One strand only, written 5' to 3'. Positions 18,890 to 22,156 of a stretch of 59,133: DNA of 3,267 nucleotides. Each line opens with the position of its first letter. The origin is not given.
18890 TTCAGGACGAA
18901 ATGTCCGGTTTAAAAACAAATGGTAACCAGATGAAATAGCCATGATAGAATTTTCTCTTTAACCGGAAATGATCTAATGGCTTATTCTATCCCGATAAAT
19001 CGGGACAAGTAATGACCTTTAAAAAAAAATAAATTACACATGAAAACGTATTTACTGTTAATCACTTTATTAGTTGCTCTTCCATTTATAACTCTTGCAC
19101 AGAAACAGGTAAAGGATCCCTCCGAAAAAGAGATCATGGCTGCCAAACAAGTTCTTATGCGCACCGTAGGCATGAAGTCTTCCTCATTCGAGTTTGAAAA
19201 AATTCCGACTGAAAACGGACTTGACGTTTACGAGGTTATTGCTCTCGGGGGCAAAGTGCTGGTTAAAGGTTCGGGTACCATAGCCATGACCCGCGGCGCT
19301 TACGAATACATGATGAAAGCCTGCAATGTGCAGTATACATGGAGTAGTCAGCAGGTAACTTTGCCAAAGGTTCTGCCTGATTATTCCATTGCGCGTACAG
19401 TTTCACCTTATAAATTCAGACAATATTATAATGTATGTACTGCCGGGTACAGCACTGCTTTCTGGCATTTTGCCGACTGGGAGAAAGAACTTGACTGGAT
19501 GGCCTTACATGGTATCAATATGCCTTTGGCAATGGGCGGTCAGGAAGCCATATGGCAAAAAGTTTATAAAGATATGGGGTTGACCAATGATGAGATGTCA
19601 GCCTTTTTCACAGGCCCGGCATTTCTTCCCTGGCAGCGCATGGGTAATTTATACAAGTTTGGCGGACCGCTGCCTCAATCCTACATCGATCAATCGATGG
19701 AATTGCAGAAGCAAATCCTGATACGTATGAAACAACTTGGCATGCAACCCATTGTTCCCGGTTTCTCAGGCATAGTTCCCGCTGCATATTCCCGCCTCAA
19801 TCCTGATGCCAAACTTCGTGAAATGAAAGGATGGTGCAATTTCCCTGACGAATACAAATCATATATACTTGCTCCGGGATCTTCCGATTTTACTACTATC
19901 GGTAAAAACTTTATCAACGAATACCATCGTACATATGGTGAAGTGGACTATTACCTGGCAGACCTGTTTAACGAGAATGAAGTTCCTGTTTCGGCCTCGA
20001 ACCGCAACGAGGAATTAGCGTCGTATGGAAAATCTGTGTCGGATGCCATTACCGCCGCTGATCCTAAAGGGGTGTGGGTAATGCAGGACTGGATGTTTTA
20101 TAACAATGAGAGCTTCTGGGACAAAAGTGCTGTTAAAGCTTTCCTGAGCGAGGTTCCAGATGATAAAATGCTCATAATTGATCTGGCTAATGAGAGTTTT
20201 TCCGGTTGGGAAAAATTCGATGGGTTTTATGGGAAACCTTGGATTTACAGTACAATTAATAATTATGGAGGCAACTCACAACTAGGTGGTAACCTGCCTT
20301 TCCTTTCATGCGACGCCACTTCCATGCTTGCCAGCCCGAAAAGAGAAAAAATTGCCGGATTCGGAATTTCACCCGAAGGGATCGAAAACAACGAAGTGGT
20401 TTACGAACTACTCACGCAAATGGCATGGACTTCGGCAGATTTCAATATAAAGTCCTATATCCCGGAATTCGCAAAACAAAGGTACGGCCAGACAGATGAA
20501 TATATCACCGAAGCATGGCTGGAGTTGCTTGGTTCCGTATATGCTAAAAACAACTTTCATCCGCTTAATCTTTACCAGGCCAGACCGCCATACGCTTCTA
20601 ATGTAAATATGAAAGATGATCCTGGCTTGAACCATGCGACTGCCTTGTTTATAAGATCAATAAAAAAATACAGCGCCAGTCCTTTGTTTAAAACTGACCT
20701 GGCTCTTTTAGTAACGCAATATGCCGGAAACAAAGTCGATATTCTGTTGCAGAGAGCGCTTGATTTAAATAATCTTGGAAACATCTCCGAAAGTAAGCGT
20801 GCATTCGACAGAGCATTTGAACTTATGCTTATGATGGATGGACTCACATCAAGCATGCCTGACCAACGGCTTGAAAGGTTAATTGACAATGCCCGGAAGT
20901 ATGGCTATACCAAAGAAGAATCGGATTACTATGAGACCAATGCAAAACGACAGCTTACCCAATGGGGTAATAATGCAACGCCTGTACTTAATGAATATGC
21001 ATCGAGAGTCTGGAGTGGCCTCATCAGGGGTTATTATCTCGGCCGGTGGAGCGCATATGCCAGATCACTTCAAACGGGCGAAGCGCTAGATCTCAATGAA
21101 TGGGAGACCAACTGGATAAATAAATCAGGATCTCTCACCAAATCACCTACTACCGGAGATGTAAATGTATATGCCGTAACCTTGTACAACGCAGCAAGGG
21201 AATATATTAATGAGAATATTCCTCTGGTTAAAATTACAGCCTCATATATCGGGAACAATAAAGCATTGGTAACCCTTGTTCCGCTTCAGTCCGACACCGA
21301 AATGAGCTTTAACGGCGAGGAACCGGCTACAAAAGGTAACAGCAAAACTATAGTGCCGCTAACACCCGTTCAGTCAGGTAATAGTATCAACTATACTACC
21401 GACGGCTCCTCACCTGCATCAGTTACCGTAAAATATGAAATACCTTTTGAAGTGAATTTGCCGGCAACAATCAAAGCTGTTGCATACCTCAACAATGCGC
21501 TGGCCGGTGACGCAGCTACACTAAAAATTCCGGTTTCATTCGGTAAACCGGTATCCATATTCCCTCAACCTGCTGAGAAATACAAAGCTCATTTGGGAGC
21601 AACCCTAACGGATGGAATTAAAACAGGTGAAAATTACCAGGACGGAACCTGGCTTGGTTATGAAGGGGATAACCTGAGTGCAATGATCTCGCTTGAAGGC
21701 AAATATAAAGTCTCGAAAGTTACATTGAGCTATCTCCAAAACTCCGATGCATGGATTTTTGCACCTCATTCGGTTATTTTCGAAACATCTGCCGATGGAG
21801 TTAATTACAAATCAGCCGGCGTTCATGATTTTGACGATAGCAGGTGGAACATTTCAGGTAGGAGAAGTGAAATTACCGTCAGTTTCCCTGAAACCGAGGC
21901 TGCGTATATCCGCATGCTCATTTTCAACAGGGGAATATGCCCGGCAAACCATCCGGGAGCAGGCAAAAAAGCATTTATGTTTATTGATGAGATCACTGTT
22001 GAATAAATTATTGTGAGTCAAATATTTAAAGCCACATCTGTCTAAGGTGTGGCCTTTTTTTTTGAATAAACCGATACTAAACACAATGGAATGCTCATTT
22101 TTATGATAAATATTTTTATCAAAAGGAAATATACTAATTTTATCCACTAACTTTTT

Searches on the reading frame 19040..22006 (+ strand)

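Call 4: search_protein_families(library=pfam, proteins=[window:19040-22006:+], max_evalue=0.001)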
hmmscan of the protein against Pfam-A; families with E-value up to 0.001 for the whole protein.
window:19040-22006:+ (988 aa): 5 families
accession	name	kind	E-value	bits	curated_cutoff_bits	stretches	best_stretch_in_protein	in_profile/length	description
PF05089.18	NAGLU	-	1.2e-129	432.5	25.5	1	127-464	1-335/336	Alpha-N-acetylglucosaminidase (NAGLU) tim-barrel domain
PF12972.12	NAGLU_C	-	9.2e-43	147.3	25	1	473-709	1-260/268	Alpha-N-acetylglucosaminidase (NAGLU) C-terminal domain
PF12971.12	NAGLU_N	-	2.2e-18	66.3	28.3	1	34-113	2-81/82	Alpha-N-acetylglucosaminidase (NAGLU) N-terminal domain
PF13287.12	Fn3_assoc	-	1.3e-08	35.3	23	1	778-824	7-53/59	Fn3 associated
PF13290.12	CHB_HEX_C_1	-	1.1e-07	32.2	22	1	767-816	7-56/67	Chitobiase/beta-hexosaminidase C-terminal domain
